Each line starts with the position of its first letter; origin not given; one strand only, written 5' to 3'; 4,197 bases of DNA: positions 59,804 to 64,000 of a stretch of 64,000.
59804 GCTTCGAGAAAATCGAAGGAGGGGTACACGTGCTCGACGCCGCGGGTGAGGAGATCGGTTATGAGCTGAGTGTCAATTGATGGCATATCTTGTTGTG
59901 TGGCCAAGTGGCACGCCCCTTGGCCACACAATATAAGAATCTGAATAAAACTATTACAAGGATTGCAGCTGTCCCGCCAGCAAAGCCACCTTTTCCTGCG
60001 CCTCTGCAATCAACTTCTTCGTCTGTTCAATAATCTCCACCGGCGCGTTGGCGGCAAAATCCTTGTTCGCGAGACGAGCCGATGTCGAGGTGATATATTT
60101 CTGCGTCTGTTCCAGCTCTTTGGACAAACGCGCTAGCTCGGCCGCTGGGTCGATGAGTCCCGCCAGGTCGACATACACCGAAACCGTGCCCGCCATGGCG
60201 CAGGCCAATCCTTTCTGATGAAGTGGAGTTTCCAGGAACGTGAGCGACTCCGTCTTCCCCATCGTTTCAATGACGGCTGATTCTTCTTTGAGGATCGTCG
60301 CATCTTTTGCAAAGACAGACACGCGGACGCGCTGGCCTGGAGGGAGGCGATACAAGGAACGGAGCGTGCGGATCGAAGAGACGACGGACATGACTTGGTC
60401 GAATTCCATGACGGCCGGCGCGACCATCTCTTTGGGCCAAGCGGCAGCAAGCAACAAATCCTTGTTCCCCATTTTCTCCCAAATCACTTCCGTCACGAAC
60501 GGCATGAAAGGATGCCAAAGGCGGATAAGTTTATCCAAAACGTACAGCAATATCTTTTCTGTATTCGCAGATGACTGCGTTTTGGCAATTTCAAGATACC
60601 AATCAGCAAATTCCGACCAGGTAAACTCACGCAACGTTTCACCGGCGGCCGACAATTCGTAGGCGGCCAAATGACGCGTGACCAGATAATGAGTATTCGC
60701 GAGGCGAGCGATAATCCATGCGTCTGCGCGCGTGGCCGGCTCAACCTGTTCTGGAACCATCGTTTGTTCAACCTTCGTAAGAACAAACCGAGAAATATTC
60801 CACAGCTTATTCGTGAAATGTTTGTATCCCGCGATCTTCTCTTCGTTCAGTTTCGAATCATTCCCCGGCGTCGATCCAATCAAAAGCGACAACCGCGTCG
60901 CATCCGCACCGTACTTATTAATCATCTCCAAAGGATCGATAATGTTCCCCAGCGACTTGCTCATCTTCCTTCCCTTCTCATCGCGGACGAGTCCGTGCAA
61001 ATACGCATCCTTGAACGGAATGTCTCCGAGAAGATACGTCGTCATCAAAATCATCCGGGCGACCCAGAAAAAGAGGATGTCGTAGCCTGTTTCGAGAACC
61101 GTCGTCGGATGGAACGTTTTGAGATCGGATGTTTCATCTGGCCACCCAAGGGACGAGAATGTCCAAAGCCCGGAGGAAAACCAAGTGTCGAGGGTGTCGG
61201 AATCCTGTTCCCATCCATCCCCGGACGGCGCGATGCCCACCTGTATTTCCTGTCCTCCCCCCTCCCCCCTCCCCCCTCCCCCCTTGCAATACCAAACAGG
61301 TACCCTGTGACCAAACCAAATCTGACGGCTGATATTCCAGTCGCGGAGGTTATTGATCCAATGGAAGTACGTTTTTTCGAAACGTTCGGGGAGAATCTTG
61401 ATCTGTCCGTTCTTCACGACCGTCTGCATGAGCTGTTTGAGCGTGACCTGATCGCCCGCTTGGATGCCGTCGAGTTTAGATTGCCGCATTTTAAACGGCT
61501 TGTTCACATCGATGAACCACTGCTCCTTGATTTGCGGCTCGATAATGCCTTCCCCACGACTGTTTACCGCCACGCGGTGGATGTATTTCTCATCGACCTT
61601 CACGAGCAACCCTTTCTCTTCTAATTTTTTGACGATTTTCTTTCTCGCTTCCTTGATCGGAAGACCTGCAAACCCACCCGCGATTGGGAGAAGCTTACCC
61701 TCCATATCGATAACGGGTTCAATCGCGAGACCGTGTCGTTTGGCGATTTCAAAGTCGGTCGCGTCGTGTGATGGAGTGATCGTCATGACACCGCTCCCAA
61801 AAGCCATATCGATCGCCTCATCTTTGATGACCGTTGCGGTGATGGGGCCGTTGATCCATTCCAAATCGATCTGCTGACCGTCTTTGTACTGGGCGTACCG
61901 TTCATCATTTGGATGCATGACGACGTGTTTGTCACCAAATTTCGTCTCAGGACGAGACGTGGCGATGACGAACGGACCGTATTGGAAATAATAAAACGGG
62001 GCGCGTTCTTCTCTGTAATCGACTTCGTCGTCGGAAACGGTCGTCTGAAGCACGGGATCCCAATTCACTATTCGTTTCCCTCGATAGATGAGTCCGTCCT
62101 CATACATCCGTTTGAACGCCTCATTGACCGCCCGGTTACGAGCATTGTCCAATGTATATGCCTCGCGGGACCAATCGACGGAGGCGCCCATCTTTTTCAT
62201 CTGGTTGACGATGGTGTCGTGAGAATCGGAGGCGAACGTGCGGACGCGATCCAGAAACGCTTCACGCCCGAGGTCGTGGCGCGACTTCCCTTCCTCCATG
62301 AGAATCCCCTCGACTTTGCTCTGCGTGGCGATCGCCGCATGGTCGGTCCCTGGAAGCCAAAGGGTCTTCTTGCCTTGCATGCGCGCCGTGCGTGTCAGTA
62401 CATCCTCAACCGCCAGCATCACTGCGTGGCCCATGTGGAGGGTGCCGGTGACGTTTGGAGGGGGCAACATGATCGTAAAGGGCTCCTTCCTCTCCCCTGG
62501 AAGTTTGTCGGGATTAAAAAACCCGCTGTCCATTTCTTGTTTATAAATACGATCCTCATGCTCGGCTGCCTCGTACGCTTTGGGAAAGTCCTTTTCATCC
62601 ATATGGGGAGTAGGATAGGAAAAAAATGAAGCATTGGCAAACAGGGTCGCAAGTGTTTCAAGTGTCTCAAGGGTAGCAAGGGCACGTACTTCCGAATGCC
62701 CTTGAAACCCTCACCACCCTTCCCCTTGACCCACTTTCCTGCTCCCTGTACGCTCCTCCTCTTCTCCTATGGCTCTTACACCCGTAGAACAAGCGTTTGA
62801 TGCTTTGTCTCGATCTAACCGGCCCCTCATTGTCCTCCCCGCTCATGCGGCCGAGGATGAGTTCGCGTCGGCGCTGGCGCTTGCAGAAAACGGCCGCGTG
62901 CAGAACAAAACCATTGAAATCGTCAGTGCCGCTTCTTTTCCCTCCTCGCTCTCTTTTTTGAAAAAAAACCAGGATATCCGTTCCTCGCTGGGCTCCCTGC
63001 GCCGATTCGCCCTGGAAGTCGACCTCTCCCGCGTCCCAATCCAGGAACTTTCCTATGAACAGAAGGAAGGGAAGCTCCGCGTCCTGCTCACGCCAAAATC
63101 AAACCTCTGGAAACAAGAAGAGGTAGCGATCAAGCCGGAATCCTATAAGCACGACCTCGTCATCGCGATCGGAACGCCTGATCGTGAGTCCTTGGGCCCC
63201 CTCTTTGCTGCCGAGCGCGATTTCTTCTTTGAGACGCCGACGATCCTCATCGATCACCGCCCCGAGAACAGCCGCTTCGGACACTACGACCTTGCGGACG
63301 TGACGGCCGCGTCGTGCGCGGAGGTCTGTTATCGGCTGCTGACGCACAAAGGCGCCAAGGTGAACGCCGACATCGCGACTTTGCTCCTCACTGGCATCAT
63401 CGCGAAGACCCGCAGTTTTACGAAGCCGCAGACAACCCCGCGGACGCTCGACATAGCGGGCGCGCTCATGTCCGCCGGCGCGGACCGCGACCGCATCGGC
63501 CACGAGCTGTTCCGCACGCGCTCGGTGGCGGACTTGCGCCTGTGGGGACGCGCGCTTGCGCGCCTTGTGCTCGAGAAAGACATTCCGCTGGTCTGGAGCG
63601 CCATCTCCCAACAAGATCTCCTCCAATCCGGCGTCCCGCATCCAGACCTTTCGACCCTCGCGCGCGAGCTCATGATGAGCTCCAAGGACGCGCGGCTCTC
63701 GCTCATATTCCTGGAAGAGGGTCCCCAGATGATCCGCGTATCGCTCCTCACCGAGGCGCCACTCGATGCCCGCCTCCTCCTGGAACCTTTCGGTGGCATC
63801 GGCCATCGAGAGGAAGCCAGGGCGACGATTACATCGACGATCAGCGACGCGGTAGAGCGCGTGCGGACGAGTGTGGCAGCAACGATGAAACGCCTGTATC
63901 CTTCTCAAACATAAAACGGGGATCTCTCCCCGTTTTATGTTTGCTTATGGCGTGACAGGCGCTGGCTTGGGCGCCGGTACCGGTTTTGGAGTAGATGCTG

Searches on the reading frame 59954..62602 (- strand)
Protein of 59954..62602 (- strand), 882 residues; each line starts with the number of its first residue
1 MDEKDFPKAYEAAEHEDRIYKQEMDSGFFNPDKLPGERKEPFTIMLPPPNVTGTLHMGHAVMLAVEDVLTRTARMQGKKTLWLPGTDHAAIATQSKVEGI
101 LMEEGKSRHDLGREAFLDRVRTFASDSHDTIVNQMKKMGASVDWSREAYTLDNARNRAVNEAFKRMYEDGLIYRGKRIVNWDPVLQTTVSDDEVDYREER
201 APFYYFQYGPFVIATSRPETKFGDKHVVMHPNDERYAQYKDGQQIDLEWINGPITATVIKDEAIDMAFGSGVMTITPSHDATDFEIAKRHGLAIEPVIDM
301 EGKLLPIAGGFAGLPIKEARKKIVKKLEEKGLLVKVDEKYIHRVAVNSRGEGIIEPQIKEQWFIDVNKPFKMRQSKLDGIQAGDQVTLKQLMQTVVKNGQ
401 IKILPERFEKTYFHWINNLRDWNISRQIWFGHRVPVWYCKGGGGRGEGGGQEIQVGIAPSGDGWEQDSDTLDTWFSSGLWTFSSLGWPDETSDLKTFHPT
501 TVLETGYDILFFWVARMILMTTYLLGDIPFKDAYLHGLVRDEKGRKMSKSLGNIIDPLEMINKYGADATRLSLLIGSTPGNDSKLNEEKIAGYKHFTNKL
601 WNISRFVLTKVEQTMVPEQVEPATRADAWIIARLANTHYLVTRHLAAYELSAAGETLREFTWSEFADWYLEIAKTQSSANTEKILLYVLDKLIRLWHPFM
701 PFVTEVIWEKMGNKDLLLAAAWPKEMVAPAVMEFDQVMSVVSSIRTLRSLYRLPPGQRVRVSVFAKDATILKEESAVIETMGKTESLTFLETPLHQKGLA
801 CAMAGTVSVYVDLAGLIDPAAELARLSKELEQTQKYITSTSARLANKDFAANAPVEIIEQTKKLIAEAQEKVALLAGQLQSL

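Call 41: search_protein_families(library=ncbifam, proteins=[window:59954-62602:-], max_evalue=1e-10)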
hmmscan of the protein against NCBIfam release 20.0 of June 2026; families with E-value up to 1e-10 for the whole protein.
window:59954-62602:- (882 aa): 15 families
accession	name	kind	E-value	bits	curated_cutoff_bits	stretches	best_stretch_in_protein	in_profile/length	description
NF004349.1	PRK05729.1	equivalog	1.5e-296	986.2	704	1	8-876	2-857/860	valine--tRNA ligase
TIGR00422.1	valS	equivalog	5.6e-270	898.1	612.1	1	7-862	2-859/863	valine--tRNA ligase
NF011492.0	PRK14900.1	equivalog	1.3e-231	771.5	1783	1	4-879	7-890/1044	valine--tRNA ligase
NF009687.0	PRK13208.1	equivalog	8.8e-152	507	738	1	3-791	3-790/801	valine--tRNA ligase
TIGR00392.1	ileS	equivalog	7.1e-95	318.9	621.4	3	462-749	527-834/861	isoleucine--tRNA ligase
NF000540.1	alt_ValS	exception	9.8e-83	278.5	900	1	35-759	28-795/827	valine--tRNA ligase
NF008957.0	PRK12300.1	subfamily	1.4e-55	188.7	677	2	537-777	618-846/946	leucine--tRNA ligase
TIGR00395.1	leuS_arch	equivalog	2.4e-45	154.9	648.5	2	543-731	617-799/938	leucine--tRNA ligase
NF040702.1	ileS_w_GNAT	exception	7.7e-44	149.6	1999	2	462-722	699-968/1100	isoleucine--tRNA ligase, N-acetyltransferase domain-containing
TIGR00396.1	leuS_bact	equivalog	3.2e-42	144.6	548.4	2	545-740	604-786/843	leucine--tRNA ligase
NF000257.1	MupA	exception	1.5e-41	142.1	1900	1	469-719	507-769/1024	mupirocin-resistant isoleucine--tRNA ligase MupA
NF000258.1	MupB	exception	5.8e-41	140.3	1900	1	466-719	508-771/1033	mupirocin-resistant isoleucine--tRNA ligase MupB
TIGR00398.1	metG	equivalog_domain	2.3e-23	82.7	336.35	1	534-716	316-506/530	methionine--tRNA ligase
NF008900.0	PRK12267.1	equivalog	1.2e-22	80.2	598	1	474-713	228-478/648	methionine--tRNA ligase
NF001100.0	PRK00133.1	equivalog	1.9e-12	46.6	587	0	543-720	327-511/676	methionine--tRNA ligase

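Call 42: find_homologous_proteins(query=window:59954-62599:-, max_evalue=1e-50)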
Query window:59954-62599:- (881 aa): 8000 proteins with E <= 1e-50 among 8000 candidates; the best 120 are listed.
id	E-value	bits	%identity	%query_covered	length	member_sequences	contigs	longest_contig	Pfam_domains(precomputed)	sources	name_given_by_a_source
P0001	0.0e+0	2028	100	100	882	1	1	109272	PF09334.18,PF08264.20,PF00133.29,PF10458.15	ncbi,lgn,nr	ncbi:valine--tRNA ligase [Candidatus Uhrbacteria bacterium]|nr:valine--tRNA ligase [Candidatus Uhrba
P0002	0.0e+0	1195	60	100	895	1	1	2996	PF09334.18,PF08264.20,PF00133.29,PF10458.15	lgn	-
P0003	0.0e+0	1187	59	99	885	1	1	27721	PF09334.18,PF08264.20,PF00133.29,PF10458.15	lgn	-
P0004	0.0e+0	1186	60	100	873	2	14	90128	PF09334.18,PF01406.26,PF08264.20,PF00133.29,PF10458.15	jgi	jgi:valyl-tRNA synthetase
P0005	0.0e+0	1181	59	100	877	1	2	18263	PF09334.18,PF08264.20,PF00133.29,PF10458.15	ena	-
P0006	0.0e+0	1180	59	100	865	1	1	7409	PF09334.18,PF01406.26,PF08264.20,PF00133.29,PF10458.15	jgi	jgi:valyl-tRNA synthetase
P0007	0.0e+0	1180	60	100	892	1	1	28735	PF09334.18,PF08264.20,PF00133.29,PF10458.15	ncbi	-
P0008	0.0e+0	1172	59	100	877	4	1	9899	PF09334.18,PF08264.20,PF00133.29,PF10458.15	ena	-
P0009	0.0e+0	1167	60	99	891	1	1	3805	PF09334.18,PF08264.20,PF00133.29,PF10458.15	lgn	-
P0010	0.0e+0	1164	59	100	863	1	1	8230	PF09334.18,PF08264.20,PF00133.29,PF10458.15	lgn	-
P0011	0.0e+0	1163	57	100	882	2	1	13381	PF09334.18,PF08264.20,PF00133.29,PF10458.15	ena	-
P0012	0.0e+0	1162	59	100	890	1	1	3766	PF09334.18,PF08264.20,PF00133.29,PF10458.15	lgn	-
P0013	0.0e+0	1160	60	100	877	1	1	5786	PF09334.18,PF08264.20,PF00133.29,PF10458.15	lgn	-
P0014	0.0e+0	1160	58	100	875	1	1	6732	PF09334.18,PF08264.20,PF00133.29,PF10458.15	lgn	-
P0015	0.0e+0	1158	59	100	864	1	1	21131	PF09334.18,PF08264.20,PF00133.29,PF10458.15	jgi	jgi:valyl-tRNA synthetase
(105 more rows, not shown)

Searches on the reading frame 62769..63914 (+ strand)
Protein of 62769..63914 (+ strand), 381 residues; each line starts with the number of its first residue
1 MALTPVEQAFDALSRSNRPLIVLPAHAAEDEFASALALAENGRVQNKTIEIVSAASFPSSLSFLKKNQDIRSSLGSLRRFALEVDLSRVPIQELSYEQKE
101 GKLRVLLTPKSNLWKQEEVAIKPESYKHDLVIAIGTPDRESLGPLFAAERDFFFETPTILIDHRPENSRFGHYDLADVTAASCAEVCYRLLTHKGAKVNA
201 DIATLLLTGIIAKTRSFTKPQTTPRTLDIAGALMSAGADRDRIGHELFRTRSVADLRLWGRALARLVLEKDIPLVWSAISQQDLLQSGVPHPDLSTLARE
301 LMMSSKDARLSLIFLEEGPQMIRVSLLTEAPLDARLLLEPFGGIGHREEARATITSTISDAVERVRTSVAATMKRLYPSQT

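Call 41: search_protein_families(library=ncbifam, proteins=[window:62769-63914:+], max_evalue=1e-10)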
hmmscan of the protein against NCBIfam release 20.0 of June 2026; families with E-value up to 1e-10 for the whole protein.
window:62769-63914:+ (381 aa): 1 family
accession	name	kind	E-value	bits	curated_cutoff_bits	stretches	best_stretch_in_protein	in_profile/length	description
NF053633.1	OlncasPapPhNrnA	equivalog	1.3e-12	47.3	350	1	158-365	107-307/317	bifunctional oligoribonuclease/PAP phosphatase NrnA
